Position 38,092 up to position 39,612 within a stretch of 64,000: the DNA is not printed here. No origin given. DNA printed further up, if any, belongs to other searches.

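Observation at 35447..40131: Arn-like lipid-linked aminosugar module extended with a NeuD-type acetyltransferase and an ATP-grasp ligase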

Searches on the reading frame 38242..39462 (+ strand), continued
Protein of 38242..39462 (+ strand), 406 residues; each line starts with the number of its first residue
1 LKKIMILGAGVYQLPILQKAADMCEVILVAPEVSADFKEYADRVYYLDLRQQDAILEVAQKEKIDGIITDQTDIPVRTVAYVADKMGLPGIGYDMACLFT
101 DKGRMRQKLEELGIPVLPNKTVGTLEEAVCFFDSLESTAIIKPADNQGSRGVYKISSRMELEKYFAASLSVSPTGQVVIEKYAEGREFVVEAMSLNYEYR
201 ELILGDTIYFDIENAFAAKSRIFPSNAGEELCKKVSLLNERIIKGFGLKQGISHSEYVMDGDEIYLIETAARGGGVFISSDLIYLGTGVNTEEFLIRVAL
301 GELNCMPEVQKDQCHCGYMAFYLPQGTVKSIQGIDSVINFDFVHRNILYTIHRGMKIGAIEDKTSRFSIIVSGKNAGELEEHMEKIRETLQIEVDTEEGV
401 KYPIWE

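Call 58: search_protein_families(library=ncbifam, proteins=[L042:5837-7966:+, L042:8102-8761:+, L042:8778-10001:+, L042:11265-11885:+, L042:11916-13163:+, L042:13156-14370:+, L042:14360-14950:+, L042:14950-16275:+, L042:16291-17283:+, L042:17305-18432:+], max_evalue=0.00001)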
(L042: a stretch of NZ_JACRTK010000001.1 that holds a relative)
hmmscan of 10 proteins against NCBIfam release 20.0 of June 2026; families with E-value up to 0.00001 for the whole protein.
L042:5837-7966:+ (709 aa): 4 families
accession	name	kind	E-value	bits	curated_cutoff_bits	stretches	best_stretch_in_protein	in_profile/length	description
NF033189.1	internalin_A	exception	9.1e-36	123.5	1600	1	62-325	142-401/799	class 1 internalin InlA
NF033188.1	internalin_H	exception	6e-35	120.9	1050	2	145-339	91-284/548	InlH/InlC2 family class 1 internalin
NF033435.1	S-layer_Clost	equivalog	7.1e-35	121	650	2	414-640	385-631/728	S-layer protein SlpA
NF033190.2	inl_like_NEAT_1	exception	3.6e-33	114.8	1275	2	60-234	306-476/754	NEAT domain-containing leucine-rich repeat protein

L042:8102-8761:+ (219 aa): 0 families

L042:8778-10001:+ (407 aa): 19 families
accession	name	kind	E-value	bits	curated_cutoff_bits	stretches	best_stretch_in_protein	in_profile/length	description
TIGR03588.1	PseC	equivalog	1.2e-89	300.8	423.5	1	9-402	2-380/380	UDP-4-amino-4,6-dideoxy-N-acetyl-beta-L-altrosamine transaminase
NF008658.2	PRK11658.1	equivalog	4.7e-76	255.9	631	1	9-403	5-378/379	UDP-4-amino-4-deoxy-L-arabinose aminotransferase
NF008687.0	PRK11706.1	equivalog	4.7e-58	196.7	375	1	8-402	1-374/375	dTDP-4-amino-4,6-dideoxygalactose transaminase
TIGR04181.1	NHT_00031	hypoth_equivalog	8.8e-53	179.4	420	1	9-381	1-357/359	LegC family aminotransferase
TIGR02379.1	ECA_wecE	subfamily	6.1e-48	163.5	434.85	1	9-402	2-375/376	dTDP-4-amino-4,6-dideoxy-D-glucose transaminase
NF011936.0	PRK15407.1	equivalog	7.1e-30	104.1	423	2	9-213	37-234/440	lipopolysaccharide biosynthesis protein RfbH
TIGR04427.1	PLP_DesI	equivalog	1.3e-28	100.2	650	1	27-399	41-380/390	dTDP-4-dehydro-6-deoxyglucose aminotransferase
NF005817.0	PRK07683.1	equivalog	6.4e-10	38.3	575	1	47-131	84-170/387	aminotransferase A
NF005305.0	PRK06836.1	equivalog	6.8e-09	35.4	376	1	41-130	87-175/396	pyridoxal phosphate-dependent aminotransferase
NF004975.0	PRK06348.1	equivalog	1.3e-07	30.9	549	1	56-130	93-167/384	pyridoxal phosphate-dependent aminotransferase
NF041364.1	GntC_guanitoxin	equivalog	1.8e-07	30.4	415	1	58-130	66-139/356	guanitoxin biosynthesis PLP-dependent (S)-gamma-hydroxy-L-arginine cyclodehydratase GntC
NF006569.0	PRK09082.1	subfamily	5e-07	29.1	420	1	57-130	96-168/386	methionine aminotransferase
NF004770.0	PRK06108.1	subfamily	5e-07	28.9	422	1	47-130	91-175/396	pyridoxal phosphate-dependent aminotransferase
TIGR01326.1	OAH_OAS_sulfhy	subfamily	9.8e-07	27.8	495.1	1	36-135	56-152/418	O-acetylhomoserine aminocarboxypropyltransferase/cysteine synthase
NF005588.0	PRK07309.1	equivalog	1.4e-06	27.5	576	1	44-129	83-167/391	pyridoxal phosphate-dependent aminotransferase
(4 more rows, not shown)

L042:11265-11885:+ (206 aa): 10 families
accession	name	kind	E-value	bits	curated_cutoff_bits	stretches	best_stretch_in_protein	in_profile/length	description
TIGR03025.1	EPS_sugtrans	subfamily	3e-74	250.9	295.55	1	3-192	255-445/445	exopolysaccharide biosynthesis polyprenyl glycosylphosphotransferase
TIGR03022.1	WbaP_sugtrans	subfamily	8.3e-63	213.2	403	1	4-192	257-456/456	undecaprenyl-phosphate galactose phosphotransferase WbaP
TIGR03023.1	WcaJ_sugtrans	equivalog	5.7e-61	207.2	410.75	1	3-189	260-450/453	undecaprenyl-phosphate glucose phosphotransferase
NF052601.1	undeca_RfbP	equivalog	6.3e-51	173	330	1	3-186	42-236/244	undecaprenyl-phosphate galactose phosphotransferase family protein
TIGR03013.1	EpsB_2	subfamily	1.4e-49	169.4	393.35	1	4-190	253-441/443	TIGR03013 family XrtA/PEP-CTERM system glycosyltransferase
NF041877.1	EPS_EpsZ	equivalog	4.3e-49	167.4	800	1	5-190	265-457/459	exopolysaccharide biosynthesis polyisoprenyl-phosphate hexose-1-phosphate transferase EpsZ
NF007518.0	PRK10124.1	equivalog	8.7e-40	136.8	684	1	3-182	271-454/464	undecaprenyl-phosphate glucose phosphotransferase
NF011751.0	PRK15204.1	equivalog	1.5e-39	135.9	907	1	3-192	277-476/476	undecaprenyl-phosphate galactose phosphotransferase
NF050817.1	PolSacchBiosHfsE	equivalog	6.3e-32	110.9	750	1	4-186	270-460/467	polysaccharide biosynthesis protein HfsE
NF045514.1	glycotran_HepC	equivalog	1.3e-20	73.6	140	1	3-118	114-211/220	heterocyst development glycosyltransferase HepC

L042:11916-13163:+ (415 aa): 9 families
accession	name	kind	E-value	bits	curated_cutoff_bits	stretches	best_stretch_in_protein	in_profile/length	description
TIGR04063.1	stp3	hypoth_equivalog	5.6e-19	68.3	442.05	1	11-379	9-361/397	TIGR04063 family PEP-CTERM/XrtA system glycosyltransferase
NF007640.0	PRK10307.1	subfamily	6.3e-17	61.6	276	1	22-406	21-400/411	WcaI family glycosyltransferase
TIGR03999.1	thiol_BshA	equivalog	4.1e-14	52.3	273.7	1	198-408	167-368/375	N-acetyl-alpha-D-glucosaminyl L-malate synthase BshA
NF047676.1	TeichurnBiosyTuaH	equivalog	2.5e-13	49.7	550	1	134-402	122-376/384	teichuronic acid biosynthesis protein TuaH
TIGR03088.1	stp2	hypoth_equivalog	1.9e-11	43.7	409.05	1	195-386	157-345/374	TIGR03088 family PEP-CTERM/XrtA system glycosyltransferase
TIGR04007.1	wcaI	equivalog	4.6e-08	32.1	800.45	1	23-381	22-380/407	colanic acid biosynthesis glycosyltransferase WcaI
NF047684.1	TeichurnBiosyTuaC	equivalog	2.9e-07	29.7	550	1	200-407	187-383/391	teichuronic acid biosynthesis protein TuaC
NF038298.1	EPS_HpsO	equivalog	1.8e-06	27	575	1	163-308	138-276/388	hormogonium polysaccharide biosynthesis glycosyltransferase HpsO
NF053513.1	Gtran_IagA_BgsA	equivalog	6e-06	25.5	460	0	160-312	94-240/333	LTA glycolipid anchor biosynthesis glycosyltransferase, IagA/BgsA family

L042:13156-14370:+ (404 aa): 20 families
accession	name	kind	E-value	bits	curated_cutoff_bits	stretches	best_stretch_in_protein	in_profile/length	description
TIGR03588.1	PseC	equivalog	3.1e-86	289.7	423.5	1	22-401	8-378/380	UDP-4-amino-4,6-dideoxy-N-acetyl-beta-L-altrosamine transaminase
NF008658.2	PRK11658.1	equivalog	1.7e-74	250.7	631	1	32-401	21-375/379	UDP-4-amino-4-deoxy-L-arabinose aminotransferase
NF008687.0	PRK11706.1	equivalog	1.1e-71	241.6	375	2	47-223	34-209/375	dTDP-4-amino-4,6-dideoxygalactose transaminase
TIGR04181.1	NHT_00031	hypoth_equivalog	3.8e-65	220.1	420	2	42-221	28-222/359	LegC family aminotransferase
TIGR02379.1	ECA_wecE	subfamily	1.3e-63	215.1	434.85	2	43-224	30-211/376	dTDP-4-amino-4,6-dideoxy-D-glucose transaminase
NF011936.0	PRK15407.1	equivalog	6e-61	206.5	423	1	40-402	61-435/440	lipopolysaccharide biosynthesis protein RfbH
TIGR04427.1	PLP_DesI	equivalog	1.8e-51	175.4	650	1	43-236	51-241/390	dTDP-4-dehydro-6-deoxyglucose aminotransferase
NF005816.0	PRK07682.1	equivalog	2.3e-11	43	620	1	63-169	95-206/390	aminotransferase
NF004975.0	PRK06348.1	equivalog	5.7e-10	38.7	549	1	45-166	74-202/384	pyridoxal phosphate-dependent aminotransferase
NF005817.0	PRK07683.1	equivalog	3.5e-09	35.9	575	1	63-166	93-201/387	aminotransferase A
TIGR01977.1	am_tr_V_EF2568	hypoth_equivalog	3.6e-09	36.1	377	1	44-228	44-230/376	cysteine desulfurase family protein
NF006569.0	PRK09082.1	subfamily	4.3e-09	35.9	420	1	47-165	78-202/386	methionine aminotransferase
NF041364.1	GntC_guanitoxin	equivalog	5.5e-09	35.4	415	1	68-166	68-174/356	guanitoxin biosynthesis PLP-dependent (S)-gamma-hydroxy-L-arginine cyclodehydratase GntC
NF004621.0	PRK05957.1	equivalog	4.1e-08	32.4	498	1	62-167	91-201/389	pyridoxal phosphate-dependent aminotransferase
NF041091.1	asp_aminotase_Arch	equivalog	1.3e-07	30.8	550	1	60-166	87-200/376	aspartate aminotransferase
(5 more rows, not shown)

L042:14360-14950:+ (196 aa): 46 families (the best 25 are shown)
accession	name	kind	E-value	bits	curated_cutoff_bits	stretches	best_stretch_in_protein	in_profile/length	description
TIGR03570.1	NeuD_NnaD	subfamily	7.6e-27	94.2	160.8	2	109-157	154-202/202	NeuD/PglB/VioB family sugar acetyltransferase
NF010937.0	PRK14357.1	equivalog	2.7e-19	69.4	658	2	107-157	382-432/448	bifunctional UDP-N-acetylglucosamine diphosphorylase/glucosamine-1-phosphate N-acetyltransferase GlmU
TIGR01853.1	lipid_A_lpxD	equivalog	4.8e-18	65.2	242.5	2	7-71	108-172/325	UDP-3-O-(3-hydroxymyristoyl)glucosamine N-acyltransferase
NF002060.0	PRK00892.1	subfamily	7.6e-18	64.7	207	1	6-89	98-181/345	UDP-3-O-(3-hydroxymyristoyl)glucosamine N-acyltransferase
NF003657.0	PRK05289.1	equivalog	2e-17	63.2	226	2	9-72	3-66/264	acyl-ACP--UDP-N-acetylglucosamine O-acyltransferase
NF058585.1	HptprglPActTf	PfamEq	3.7e-17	62.4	300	1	109-160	107-158/172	heptaprenylglyceryl phosphate O-acetyltransferase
TIGR01173.1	glmU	equivalog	5.7e-17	61.7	366.85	1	107-155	390-438/452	bifunctional UDP-N-acetylglucosamine diphosphorylase/glucosamine-1-phosphate N-acetyltransferase GlmU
NF010935.0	PRK14355.1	equivalog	8.3e-16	57.6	718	1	14-87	261-332/459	bifunctional UDP-N-acetylglucosamine diphosphorylase/glucosamine-1-phosphate N-acetyltransferase GlmU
NF007240.0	PRK09677.1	equivalog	1.2e-15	57.5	243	1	102-159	124-181/192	putative lipopolysaccharide biosynthesis O-acetyl transferase WbbJ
NF041874.1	EPS_EpsC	equivalog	1.6e-15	57.3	150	1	40-159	62-164/168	serine O-acetyltransferase EpsC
TIGR03532.1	DapD_Ac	equivalog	4.5e-15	55.9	231.75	1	36-164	95-216/231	2,3,4,5-tetrahydropyridine-2,6-dicarboxylate N-acetyltransferase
NF050158.1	CarbAnhydGPos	equivalog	4.7e-15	55.7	250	1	108-176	87-158/172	gamma carbonic anhydrase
TIGR01852.1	lipid_A_lpxA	equivalog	6.2e-15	55.1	231.05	1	12-70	1-59/254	acyl-ACP--UDP-N-acetylglucosamine O-acyltransferase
NF010934.1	PRK14354.1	equivalog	1.6e-14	53.3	450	2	107-153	389-435/447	bifunctional UDP-N-acetylglucosamine diphosphorylase/glucosamine-1-phosphate N-acetyltransferase GlmU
TIGR03308.1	phn_thr-fam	hypoth_equivalog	3e-14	53.3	201.65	1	99-170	100-172/204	phosphonate metabolim protein, transferase hexapeptide repeat family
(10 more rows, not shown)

L042:14950-16275:+ (441 aa): 7 families
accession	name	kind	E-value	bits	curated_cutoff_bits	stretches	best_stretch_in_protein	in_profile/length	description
TIGR03026.1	NDP-sugDHase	subfamily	1.6e-131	438.9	189.8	1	20-427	3-413/413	nucleotide sugar dehydrogenase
NF040825.1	UDPMaNacDH_Arch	equivalog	6.3e-92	308.6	750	1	20-409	3-376/418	UDP-N-acetyl-D-mannosamine dehydrogenase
NF008286.0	PRK11064.1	equivalog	3.9e-79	266.2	459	1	19-427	5-417/420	UDP-N-acetyl-D-mannosamine dehydrogenase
NF011729.0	PRK15182.1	equivalog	3.3e-74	250.2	592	1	17-375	6-358/425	Vi polysaccharide biosynthesis UDP-N-acetylglucosamine C-6 dehydrogenase TviB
NF041297.1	UDPGDh_AglM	equivalog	2e-54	185.2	670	1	20-430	3-418/429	UDP-glucose 6-dehydrogenase AglM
NF047673.2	TeichurnBiosyTuaD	equivalog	7.6e-43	147.2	700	1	20-411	4-391/439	UDP-glucose 6-dehydrogenase TuaD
NF011631.0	PRK15057.1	equivalog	1.3e-12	47.5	757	1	22-374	5-339/388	UDP-glucose 6-dehydrogenase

L042:16291-17283:+ (330 aa): 10 families
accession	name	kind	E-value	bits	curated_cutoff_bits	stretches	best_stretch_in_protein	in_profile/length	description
TIGR04380.1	myo_inos_iolG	equivalog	1.1e-42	146.1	355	1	3-326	1-319/330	inositol 2-dehydrogenase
NF040723.1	UDP-GlcNAcDh_Arch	equivalog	2.6e-42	145.4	450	1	5-327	2-298/302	UDP-N-acetylglucosamine 3-dehydrogenase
NF052479.1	LevoglcsnDh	equivalog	2e-27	95.9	650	1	28-218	31-219/386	levoglucosan dehydrogenase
NF052679.1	InsChiInosDhIolG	equivalog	5e-22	78.4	540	1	3-204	2-189/343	bifunctional inositol 2-dehydrogenase/D-chiro-inositol 1-dehydrogenase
NF007574.0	PRK10206.1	equivalog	1.6e-15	57.1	352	1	7-200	6-187/345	oxidoreductase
NF041392.1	XylDh_Gfo6_Halo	equivalog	4.3e-15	55.3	350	1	3-328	16-340/350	D-xylose 1-dehydrogenase Gfo6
NF008607.0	PRK11579.1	subfamily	2.2e-14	53.2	330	1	3-194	4-183/346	oxidoreductase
NF058563.1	BT_2159_fam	equivalog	3.1e-11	42.9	650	1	4-154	1-144/350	disaccharide 3-dehydrogenase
NF058561.1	BT_2158_fam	equivalog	1.1e-08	34.1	750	1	39-163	61-190/487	glycoside 3-dehydrogenase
TIGR03944.1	dehyd_SbnB_fam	equivalog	1.5e-08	34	326.9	1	4-117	133-238/327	2,3-diaminopropionate biosynthesis protein SbnB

L042:17305-18432:+ (375 aa): 35 families (the best 25 are shown)
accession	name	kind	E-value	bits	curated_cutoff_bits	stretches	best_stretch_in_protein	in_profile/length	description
TIGR03999.1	thiol_BshA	equivalog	1.8e-32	112.7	273.7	1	101-374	85-374/375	N-acetyl-alpha-D-glucosaminyl L-malate synthase BshA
NF047684.1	TeichurnBiosyTuaC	equivalog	2.2e-32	112.5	550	1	1-375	1-391/391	teichuronic acid biosynthesis protein TuaC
NF041876.1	EPS_EpsE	equivalog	3.3e-28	99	400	1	190-344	205-365/389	exopolysaccharide biosynthesis GT4 family glycosyltransferase EpsE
TIGR03088.1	stp2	hypoth_equivalog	4.2e-28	98.4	409.05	1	84-374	67-374/374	TIGR03088 family PEP-CTERM/XrtA system glycosyltransferase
NF038255.1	exopoly_VpsD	equivalog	1e-25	90.4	300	1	99-374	100-380/381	VpsD family glycosyltransferase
NF047880.1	glyco_SdgA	exception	5.3e-24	84.6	800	1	163-344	281-460/488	serine-aspartate repeat adhesin O-glycosyltransferase SdgA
TIGR04005.1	wcaL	equivalog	2.3e-20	72.8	537.6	1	100-364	118-397/406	colanic acid biosynthesis glycosyltransferase WcaL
NF050063.1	ProtGlycPglJ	equivalog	6.3e-20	71.7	500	1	143-367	133-360/363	N-acetylgalactosamine-N,N'-diacetylbacillosaminyl-diphospho-undecaprenol 4-alpha-N-acetylgalactosaminyltransferase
TIGR04047.1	MSMEG_0565_glyc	hypoth_equivalog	1.5e-19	70.4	259.85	1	102-371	88-372/373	MSMEG_0565 family glycosyltransferase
TIGR04157.1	glyco_rSAM_CFB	subfamily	2e-19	69.9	400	1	137-335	153-361/406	TIGR04157 family glycosyltransferase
NF046085.1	XrtY_assoc_Gly1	equivalog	9.4e-19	67.5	400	1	111-374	111-385/387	XrtY-associated glycosyltransferase XYAG1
TIGR02472.1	sucr_P_syn_N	equivalog_domain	1e-18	67.4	576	1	245-344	306-410/439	sucrose-phosphate synthase, putative, glycosyltransferase domain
TIGR02918.1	TIGR02918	equivalog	1.2e-18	67.1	574.6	1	153-365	269-492/500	accessory Sec system glycosyltransferase GtfA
TIGR03449.1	mycothiol_MshA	equivalog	7.3e-18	64.6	462.5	1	93-373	95-403/406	D-inositol-3-phosphate glycosyltransferase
TIGR04063.1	stp3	hypoth_equivalog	6.8e-17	61.4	442.05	1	27-348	21-368/397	TIGR04063 family PEP-CTERM/XrtA system glycosyltransferase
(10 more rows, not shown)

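Call 79: search_protein_families(library=pfam, proteins=[L007:8730-10004:+], max_evalue=5)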
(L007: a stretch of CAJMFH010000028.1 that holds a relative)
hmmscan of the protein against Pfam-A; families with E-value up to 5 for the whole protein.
L007:8730-10004:+ (424 aa): 1 family
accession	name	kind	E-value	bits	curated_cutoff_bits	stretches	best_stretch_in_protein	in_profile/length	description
PF01943.22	Polysacc_synt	-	8.8e-12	45.5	28.2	1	12-273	2-270/274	Polysaccharide biosynthesis protein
